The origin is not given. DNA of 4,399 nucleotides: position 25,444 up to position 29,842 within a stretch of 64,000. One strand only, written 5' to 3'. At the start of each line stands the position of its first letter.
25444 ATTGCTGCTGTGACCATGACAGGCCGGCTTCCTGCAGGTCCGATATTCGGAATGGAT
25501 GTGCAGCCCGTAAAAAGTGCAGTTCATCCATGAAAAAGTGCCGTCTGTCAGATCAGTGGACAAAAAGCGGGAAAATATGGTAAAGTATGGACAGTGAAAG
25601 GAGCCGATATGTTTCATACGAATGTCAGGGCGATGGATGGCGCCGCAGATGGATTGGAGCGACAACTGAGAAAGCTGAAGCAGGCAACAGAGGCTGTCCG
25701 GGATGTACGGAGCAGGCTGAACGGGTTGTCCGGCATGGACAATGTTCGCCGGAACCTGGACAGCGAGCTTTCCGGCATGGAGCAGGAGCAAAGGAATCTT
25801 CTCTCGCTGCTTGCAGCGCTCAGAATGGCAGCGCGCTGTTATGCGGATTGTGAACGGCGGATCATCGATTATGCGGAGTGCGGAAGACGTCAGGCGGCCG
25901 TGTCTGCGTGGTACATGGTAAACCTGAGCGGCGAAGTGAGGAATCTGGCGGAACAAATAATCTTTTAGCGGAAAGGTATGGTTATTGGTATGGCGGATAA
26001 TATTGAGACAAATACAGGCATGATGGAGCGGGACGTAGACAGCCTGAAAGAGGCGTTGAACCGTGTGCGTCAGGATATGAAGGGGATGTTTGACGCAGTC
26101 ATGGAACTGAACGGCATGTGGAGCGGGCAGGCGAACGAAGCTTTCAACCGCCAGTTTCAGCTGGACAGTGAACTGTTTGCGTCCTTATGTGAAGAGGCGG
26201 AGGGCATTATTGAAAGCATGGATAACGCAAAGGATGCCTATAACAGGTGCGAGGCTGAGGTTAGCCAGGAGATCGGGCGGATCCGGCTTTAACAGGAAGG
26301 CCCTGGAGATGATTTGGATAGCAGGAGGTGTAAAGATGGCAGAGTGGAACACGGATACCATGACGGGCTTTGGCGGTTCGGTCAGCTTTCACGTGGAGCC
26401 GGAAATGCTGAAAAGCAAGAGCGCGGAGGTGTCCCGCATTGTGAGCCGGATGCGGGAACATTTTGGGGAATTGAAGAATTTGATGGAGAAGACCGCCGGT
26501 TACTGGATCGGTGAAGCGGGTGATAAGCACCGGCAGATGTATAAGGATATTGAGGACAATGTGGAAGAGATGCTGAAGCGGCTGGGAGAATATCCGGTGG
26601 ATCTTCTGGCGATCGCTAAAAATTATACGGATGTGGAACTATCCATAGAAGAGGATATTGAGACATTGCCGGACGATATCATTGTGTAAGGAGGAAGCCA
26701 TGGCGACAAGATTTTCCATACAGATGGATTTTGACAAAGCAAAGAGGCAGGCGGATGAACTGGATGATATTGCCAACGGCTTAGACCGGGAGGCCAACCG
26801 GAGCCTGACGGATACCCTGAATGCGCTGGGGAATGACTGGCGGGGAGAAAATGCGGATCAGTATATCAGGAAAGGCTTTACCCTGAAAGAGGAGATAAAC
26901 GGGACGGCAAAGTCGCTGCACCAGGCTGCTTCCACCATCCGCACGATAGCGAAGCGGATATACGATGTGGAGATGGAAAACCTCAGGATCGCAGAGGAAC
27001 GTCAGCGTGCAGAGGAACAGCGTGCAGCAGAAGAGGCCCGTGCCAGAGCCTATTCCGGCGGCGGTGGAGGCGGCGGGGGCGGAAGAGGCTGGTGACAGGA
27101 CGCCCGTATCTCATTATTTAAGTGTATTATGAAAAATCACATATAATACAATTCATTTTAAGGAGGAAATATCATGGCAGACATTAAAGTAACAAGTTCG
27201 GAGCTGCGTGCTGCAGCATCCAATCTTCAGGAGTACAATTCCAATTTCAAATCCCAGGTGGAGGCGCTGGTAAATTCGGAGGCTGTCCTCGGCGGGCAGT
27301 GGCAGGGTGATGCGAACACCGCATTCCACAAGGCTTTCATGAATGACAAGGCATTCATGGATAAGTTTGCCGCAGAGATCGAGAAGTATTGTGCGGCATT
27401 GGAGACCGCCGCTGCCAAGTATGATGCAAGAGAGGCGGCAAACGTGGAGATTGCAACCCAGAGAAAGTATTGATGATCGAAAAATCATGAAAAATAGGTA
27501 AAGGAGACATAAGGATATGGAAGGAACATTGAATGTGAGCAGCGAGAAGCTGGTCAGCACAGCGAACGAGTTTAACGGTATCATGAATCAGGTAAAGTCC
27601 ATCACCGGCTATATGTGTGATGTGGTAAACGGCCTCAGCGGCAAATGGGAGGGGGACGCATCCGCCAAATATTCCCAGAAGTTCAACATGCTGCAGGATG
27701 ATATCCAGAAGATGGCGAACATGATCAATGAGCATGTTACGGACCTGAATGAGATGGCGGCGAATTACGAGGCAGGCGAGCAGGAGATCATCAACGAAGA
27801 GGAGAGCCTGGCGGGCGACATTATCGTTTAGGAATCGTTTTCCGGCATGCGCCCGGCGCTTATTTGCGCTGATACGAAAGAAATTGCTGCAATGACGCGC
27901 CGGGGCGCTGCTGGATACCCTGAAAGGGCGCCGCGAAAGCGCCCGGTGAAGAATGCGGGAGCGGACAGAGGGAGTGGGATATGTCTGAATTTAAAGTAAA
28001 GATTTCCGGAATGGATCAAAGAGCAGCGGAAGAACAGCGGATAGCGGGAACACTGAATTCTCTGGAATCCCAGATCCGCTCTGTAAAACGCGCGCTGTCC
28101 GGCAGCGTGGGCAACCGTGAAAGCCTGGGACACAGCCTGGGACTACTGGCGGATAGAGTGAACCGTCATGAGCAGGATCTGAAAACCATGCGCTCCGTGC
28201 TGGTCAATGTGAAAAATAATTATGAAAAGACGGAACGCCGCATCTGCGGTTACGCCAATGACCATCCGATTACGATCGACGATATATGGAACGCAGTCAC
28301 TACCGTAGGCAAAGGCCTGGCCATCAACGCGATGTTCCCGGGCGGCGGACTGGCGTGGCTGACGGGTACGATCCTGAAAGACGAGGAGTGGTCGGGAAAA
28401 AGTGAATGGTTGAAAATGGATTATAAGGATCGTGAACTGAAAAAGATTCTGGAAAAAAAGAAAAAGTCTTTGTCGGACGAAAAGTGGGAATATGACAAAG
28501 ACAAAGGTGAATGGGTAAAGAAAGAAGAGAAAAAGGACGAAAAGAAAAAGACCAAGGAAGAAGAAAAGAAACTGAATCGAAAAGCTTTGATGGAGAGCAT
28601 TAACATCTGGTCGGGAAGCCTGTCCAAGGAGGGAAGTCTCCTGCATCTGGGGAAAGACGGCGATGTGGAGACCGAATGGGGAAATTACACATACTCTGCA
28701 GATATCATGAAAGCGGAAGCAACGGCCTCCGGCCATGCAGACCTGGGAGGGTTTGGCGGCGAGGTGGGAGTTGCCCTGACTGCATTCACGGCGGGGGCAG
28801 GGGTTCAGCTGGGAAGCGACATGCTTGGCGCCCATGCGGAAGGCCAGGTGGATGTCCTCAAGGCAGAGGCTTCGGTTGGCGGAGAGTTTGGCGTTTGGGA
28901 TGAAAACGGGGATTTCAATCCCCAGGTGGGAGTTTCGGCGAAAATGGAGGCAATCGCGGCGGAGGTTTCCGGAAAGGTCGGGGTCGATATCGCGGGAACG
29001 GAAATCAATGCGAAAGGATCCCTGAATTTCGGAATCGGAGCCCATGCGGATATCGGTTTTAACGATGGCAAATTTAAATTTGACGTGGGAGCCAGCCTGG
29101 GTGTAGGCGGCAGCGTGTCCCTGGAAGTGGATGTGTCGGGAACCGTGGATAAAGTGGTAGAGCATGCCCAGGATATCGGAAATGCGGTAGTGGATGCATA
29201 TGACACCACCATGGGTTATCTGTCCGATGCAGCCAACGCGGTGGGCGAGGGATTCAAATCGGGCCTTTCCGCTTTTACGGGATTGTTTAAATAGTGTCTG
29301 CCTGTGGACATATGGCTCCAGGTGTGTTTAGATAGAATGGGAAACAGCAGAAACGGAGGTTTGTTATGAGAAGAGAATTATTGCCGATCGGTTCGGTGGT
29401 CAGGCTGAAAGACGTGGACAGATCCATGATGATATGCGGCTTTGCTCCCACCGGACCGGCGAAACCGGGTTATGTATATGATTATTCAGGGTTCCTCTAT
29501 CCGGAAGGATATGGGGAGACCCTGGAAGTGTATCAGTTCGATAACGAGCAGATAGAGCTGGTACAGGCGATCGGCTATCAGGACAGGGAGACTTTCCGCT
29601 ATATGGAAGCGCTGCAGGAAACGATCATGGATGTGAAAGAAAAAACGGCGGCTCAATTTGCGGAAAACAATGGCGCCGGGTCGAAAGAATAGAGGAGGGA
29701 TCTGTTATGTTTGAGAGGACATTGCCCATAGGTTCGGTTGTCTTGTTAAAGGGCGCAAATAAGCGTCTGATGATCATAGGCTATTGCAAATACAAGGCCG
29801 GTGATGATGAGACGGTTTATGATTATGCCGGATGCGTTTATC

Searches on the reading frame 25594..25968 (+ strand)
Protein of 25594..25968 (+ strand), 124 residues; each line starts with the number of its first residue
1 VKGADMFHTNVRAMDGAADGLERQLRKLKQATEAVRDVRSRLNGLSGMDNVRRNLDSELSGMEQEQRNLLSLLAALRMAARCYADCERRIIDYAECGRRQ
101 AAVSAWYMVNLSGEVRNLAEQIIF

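Call 10: search_protein_families(library=pfam, proteins=[window:25594-25968:+], max_evalue=1)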
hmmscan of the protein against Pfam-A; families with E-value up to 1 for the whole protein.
window:25594-25968:+ (124 aa): 3 families
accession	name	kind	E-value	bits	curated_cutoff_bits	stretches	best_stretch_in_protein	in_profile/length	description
PF02482.25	Ribosomal_S30AE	-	0.06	14.5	23.7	1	13-30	68-85/88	Sigma 54 modulation protein / S30EA ribosomal protein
PF18726.6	HEPN_SAV_6107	-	0.17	12.9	27.2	1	64-110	7-47/98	SAV_6107-like HEPN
PF03732.24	Retrotrans_gag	-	0.18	12.4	24.1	1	17-45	45-73/97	Retrotransposon gag protein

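Call 11: search_protein_families(library=ncbifam, proteins=[window:25594-25968:+], max_evalue=0.1)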
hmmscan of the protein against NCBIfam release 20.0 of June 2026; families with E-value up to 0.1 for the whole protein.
window:25594-25968:+ (124 aa): 2 families
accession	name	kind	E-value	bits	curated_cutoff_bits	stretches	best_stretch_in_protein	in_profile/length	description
NF046118.1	T4SS_BAB2_0123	subfamily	0.0011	19.2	100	1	14-82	42-111/145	BAB2_0123 family type IV secretion system effector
TIGR00741.1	yfiA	equivalog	0.015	15.7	40.9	1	12-33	75-96/102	ribosome hibernation-promoting factor, HPF/YfiA family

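Call 66: search_protein_families(library=pfam, proteins=[window:25594-25968:+], max_evalue=10)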
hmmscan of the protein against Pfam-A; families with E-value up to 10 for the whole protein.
window:25594-25968:+ (124 aa): 3 families
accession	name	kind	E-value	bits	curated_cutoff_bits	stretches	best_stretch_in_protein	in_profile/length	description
PF02482.25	Ribosomal_S30AE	-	0.06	14.5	23.7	1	13-30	68-85/88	Sigma 54 modulation protein / S30EA ribosomal protein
PF18726.6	HEPN_SAV_6107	-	0.17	12.9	27.2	1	64-110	7-47/98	SAV_6107-like HEPN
PF03732.24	Retrotrans_gag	-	0.18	12.4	24.1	1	17-45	45-73/97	Retrotransposon gag protein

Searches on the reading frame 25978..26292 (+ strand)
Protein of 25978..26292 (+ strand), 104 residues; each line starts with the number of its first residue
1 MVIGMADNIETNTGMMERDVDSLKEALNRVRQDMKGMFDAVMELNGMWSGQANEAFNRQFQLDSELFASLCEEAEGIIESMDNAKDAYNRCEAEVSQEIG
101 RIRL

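Call 10: search_protein_families(library=pfam, proteins=[window:25978-26292:+], max_evalue=1)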
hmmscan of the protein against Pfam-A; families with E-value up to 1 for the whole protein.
window:25978-26292:+ (104 aa): 11 families
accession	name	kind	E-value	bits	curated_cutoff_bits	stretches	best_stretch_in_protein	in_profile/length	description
PF06013.18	WXG100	-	1.4e-09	38.5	27.3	1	9-90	2-83/86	Proteins of 100 residues with WXG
PF10824.14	T7SS_ESX_EspC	-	0.00022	22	23.5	1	20-100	19-99/100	Excreted virulence factor EspC, type VII ESX diderm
PF07889.17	DUF1664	-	0.017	15.6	34.6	1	8-46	77-115/124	Protein of unknown function (DUF1664)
PF16746.10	BAR_3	-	0.017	15.2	31.7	1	16-84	20-90/235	BAR domain of APPL family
PF06009.19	Laminin_II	-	0.018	15.5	33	1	5-103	4-96/138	Laminin Domain II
PF21725.3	T7SS_signal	-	0.036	14.4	27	1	18-68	81-125/241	Putative T7SS secretion signal domain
PF08702.15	Fib_alpha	-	0.056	14.1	29.9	1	4-58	21-75/143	Fibrinogen alpha/beta chain family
PF18517.6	LZ3wCH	-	0.081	13.4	26.1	1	16-56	6-46/55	Leucine zipper with capping helix domain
PF18595.6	Nuf2_DHR10-like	-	0.12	12.9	28.4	0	52-95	13-56/117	Nuf2, DHR10-like domain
PF25541.1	TBCA_PH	-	0.13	12.4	27.8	1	14-97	29-103/139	PH domain-containing proteins, TBCA domain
PF21275.2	Thi_PPkinase_C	-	0.16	12.3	27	1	36-64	34-62/69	Thiamin pyrophosphokinase, substrate-binding domain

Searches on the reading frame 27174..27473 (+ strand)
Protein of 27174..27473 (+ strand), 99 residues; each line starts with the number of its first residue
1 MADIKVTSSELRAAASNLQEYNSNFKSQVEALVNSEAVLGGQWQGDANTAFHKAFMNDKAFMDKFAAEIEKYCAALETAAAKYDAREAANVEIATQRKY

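Call 10: search_protein_families(library=pfam, proteins=[window:27174-27473:+], max_evalue=1)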
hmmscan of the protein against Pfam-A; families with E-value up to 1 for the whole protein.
window:27174-27473:+ (99 aa): 6 families
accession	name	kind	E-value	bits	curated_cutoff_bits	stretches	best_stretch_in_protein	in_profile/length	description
PF06013.18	WXG100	-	1.5e-13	51.2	27.3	1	4-87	2-85/86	Proteins of 100 residues with WXG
PF10824.14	T7SS_ESX_EspC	-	1.4e-06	29.1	23.5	1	2-90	3-94/100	Excreted virulence factor EspC, type VII ESX diderm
PF00823.25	PPE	-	5.1e-05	23.8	26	1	8-94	20-107/165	PPE family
PF21856.2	EspB_PPE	-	0.039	14.5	27.7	1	11-81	20-86/152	ESX-1 secretion-associated protein EspB, PPE domain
PF00934.25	PE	-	0.074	13.8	22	1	59-90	60-91/91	PE family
PF06364.17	DUF1068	-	0.1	13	25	1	19-98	72-148/165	Protein of unknown function (DUF1068)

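Call 11: search_protein_families(library=ncbifam, proteins=[window:27174-27473:+], max_evalue=0.1)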
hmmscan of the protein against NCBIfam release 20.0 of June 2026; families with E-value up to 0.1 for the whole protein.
window:27174-27473:+ (99 aa): 3 families
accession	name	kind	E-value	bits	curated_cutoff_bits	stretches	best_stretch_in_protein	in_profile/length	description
TIGR03930.1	WXG100_ESAT6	subfamily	1.5e-14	54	44.85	1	4-91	2-89/90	WXG100 family type VII secretion target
NF035934.1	ESAT6_2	subfamily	2.2e-09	37.4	100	1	3-89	2-88/96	pore-forming ESAT-6 family protein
TIGR04197.1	T7SS_SACOL2603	subfamily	0.083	13.4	26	0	20-85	10-76/85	TIGR04197 family type VII secretion effector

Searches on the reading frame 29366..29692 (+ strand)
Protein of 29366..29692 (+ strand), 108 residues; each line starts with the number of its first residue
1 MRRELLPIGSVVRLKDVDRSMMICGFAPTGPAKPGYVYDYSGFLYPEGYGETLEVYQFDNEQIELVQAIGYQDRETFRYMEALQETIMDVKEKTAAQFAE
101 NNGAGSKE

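Call 10: search_protein_families(library=pfam, proteins=[window:29366-29692:+], max_evalue=1)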
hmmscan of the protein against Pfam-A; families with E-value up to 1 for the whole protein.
window:29366-29692:+ (108 aa): 2 families
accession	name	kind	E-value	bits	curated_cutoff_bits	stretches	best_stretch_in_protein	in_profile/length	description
PF13780.11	DUF4176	-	3.1e-21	75.7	25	1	5-77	1-72/74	Domain of unknown function (DUF4176)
PF25680.1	Mom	-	0.077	13.1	27.1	1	18-64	101-145/202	Mom protein family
